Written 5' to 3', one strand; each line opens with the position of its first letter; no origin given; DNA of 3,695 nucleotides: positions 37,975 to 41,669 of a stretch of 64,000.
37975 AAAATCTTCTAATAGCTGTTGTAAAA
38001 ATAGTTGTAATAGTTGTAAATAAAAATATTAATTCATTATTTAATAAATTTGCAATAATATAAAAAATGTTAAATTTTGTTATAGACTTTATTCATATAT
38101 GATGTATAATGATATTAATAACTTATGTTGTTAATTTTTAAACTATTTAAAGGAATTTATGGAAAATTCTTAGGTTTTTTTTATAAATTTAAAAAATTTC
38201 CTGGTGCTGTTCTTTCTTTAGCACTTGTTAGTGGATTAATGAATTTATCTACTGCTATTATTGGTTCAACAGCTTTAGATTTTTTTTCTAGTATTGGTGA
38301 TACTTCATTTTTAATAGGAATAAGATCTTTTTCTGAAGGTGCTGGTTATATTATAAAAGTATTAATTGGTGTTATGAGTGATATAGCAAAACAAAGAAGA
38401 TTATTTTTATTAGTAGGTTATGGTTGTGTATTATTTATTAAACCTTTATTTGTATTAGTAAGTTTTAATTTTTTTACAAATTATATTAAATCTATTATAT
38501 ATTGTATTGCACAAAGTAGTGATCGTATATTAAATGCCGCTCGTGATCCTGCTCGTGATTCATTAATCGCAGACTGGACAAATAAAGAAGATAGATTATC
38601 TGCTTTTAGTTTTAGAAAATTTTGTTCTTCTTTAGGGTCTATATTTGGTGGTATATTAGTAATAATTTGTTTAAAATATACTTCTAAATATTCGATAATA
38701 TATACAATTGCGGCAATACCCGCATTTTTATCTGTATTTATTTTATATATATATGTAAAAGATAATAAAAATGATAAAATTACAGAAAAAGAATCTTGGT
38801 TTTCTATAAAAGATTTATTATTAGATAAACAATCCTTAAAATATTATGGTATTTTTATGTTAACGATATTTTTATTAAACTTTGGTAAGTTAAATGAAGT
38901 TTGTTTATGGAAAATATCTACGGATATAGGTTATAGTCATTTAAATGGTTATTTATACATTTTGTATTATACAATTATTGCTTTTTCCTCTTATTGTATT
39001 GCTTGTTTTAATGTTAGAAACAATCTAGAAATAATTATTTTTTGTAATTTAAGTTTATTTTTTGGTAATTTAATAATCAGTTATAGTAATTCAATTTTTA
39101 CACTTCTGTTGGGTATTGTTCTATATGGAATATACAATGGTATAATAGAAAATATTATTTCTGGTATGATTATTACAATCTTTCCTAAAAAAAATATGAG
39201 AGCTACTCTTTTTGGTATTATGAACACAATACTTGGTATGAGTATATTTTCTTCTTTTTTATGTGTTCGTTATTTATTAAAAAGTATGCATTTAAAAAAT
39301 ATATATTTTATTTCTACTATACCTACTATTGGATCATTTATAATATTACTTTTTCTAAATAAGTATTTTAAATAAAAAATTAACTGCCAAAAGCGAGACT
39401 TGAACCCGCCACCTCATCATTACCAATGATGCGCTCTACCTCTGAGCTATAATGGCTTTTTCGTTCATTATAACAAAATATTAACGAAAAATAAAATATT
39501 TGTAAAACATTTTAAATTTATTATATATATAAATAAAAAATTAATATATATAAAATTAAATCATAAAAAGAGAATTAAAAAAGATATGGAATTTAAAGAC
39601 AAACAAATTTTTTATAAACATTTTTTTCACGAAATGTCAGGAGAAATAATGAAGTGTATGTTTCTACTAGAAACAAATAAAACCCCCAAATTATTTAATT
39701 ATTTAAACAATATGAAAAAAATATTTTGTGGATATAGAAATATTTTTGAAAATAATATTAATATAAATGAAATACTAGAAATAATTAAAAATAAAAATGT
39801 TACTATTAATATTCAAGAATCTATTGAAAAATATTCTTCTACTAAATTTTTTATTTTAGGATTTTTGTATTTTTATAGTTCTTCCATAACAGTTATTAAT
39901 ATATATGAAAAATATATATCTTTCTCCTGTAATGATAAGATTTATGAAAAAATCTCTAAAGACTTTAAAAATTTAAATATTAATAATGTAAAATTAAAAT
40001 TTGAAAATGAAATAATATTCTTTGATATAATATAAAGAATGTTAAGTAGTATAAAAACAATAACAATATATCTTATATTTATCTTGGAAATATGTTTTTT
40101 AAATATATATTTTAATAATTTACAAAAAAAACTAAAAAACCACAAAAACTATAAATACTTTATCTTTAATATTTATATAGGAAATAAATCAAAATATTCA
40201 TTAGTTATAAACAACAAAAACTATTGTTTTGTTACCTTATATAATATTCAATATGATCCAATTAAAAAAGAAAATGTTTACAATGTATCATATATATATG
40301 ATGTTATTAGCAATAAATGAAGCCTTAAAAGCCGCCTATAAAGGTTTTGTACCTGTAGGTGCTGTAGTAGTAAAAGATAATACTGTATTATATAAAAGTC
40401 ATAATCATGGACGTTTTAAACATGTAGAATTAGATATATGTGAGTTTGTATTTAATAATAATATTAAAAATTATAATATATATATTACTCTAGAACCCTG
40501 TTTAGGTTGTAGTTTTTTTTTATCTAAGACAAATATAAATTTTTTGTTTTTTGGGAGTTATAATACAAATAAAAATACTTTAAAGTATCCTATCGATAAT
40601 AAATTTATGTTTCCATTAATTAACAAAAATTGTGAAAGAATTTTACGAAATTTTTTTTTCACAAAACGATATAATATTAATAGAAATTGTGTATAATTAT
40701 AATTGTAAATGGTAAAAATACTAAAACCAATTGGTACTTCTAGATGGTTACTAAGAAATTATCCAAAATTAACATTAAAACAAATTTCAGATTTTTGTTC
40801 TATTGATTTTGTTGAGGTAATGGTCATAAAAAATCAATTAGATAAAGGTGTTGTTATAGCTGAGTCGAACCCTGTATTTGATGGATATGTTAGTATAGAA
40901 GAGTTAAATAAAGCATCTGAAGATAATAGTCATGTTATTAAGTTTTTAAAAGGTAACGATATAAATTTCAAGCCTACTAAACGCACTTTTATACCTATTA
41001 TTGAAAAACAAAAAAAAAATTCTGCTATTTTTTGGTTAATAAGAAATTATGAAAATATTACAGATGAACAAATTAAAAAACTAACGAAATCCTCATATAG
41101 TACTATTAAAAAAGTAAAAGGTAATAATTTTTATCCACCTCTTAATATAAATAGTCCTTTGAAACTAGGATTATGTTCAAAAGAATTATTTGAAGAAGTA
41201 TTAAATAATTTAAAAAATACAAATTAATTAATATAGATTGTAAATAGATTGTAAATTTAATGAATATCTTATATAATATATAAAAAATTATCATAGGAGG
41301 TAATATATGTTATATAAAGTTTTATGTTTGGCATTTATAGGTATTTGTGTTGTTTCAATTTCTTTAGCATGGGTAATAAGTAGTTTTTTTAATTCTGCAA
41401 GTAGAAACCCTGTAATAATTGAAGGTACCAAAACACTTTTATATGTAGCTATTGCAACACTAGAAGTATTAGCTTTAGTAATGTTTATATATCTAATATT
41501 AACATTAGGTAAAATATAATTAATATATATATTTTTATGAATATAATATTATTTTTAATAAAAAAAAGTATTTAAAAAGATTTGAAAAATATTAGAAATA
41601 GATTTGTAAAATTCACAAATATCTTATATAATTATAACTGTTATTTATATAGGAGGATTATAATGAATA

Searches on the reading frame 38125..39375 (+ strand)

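Call 27: search_protein_families(library=pfam, proteins=[window:38125-39375:+], max_evalue=0.001)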
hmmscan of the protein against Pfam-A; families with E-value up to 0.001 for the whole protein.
window:38125-39375:+ (416 aa): 1 family
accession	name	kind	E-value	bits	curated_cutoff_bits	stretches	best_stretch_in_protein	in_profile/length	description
PF07690.21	MFS_1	-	2.1e-21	76.7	33.4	2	34-288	7-254/347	Major Facilitator Superfamily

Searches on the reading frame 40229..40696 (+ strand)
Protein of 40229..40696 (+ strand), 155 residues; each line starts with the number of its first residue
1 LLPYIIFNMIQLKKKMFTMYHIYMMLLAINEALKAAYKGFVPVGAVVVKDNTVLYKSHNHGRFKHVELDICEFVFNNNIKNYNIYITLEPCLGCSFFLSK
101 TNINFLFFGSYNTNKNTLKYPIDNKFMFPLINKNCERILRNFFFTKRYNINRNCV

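Call 3: search_protein_families(library=pfam, proteins=[window:40229-40696:+], max_evalue=0.1)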
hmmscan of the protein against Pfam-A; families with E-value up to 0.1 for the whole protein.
window:40229-40696:+ (155 aa): 2 families
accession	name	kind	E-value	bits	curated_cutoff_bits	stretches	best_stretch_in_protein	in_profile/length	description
PF00383.29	dCMP_cyt_deam_1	-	4.2e-10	39.9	25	1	21-108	4-100/102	Cytidine and deoxycytidylate deaminase zinc-binding region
PF14437.12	MafB19-deam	-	4.2e-09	36.9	27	1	24-145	6-140/142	MafB19-like deaminase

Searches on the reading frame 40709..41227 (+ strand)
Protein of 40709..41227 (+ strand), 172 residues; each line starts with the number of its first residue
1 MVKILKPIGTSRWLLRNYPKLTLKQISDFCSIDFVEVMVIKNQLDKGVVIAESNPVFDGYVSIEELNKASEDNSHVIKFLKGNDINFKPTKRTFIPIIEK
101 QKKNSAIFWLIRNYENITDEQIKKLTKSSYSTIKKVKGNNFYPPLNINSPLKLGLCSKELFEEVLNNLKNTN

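Call 3: search_protein_families(library=pfam, proteins=[window:40709-41227:+], max_evalue=0.1)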
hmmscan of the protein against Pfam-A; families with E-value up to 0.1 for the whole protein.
window:40709-41227:+ (172 aa): 3 families
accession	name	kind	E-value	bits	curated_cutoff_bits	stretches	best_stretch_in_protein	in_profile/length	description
PF06242.16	TrcR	-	1.6e-21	77.3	22.2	1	46-166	11-135/139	Transcriptional cell cycle regulator TrcR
PF03717.20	PBP_dimer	-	0.014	16.2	24.4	1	46-131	13-96/180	Penicillin-binding Protein dimerisation domain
PF10879.14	DUF2674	-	0.03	14.4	27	0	86-104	33-51/61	Protein of unknown function (DUF2674)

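Call 4: search_protein_families(library=ncbifam, proteins=[window:40709-41227:+], max_evalue=0.1)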
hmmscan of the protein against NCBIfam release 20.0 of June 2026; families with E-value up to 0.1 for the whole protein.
window:40709-41227:+ (172 aa): 1 family
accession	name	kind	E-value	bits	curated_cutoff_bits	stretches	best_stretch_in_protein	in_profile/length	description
NF053777.1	Saro0803TransReg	equivalog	0.068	12.9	200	0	13-54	44-85/140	Saro_0803 family transcriptional regulator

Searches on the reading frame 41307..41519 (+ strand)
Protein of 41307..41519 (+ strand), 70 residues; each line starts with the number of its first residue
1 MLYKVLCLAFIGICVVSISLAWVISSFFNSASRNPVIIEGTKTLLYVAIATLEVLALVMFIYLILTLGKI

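Call 3: search_protein_families(library=pfam, proteins=[window:41307-41519:+], max_evalue=0.1)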
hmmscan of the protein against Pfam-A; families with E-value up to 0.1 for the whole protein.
window:41307-41519:+ (70 aa): 0 families

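Call 4: search_protein_families(library=ncbifam, proteins=[window:41307-41519:+], max_evalue=0.1)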
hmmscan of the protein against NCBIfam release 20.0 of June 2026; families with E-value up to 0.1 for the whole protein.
window:41307-41519:+ (70 aa): 3 families
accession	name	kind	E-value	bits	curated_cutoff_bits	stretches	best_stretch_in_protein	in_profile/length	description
NF005733.0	PRK07558.1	equivalog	2.9e-07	30.5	85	1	7-65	12-70/75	F0F1 ATP synthase subunit C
NF009997.0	PRK13467.1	equivalog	3.2e-05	23.8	98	1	6-61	8-60/66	F0F1 ATP synthase subunit C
NF005363.0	PRK06876.1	equivalog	0.015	15.1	71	1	16-59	23-66/80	F0F1 ATP synthase subunit C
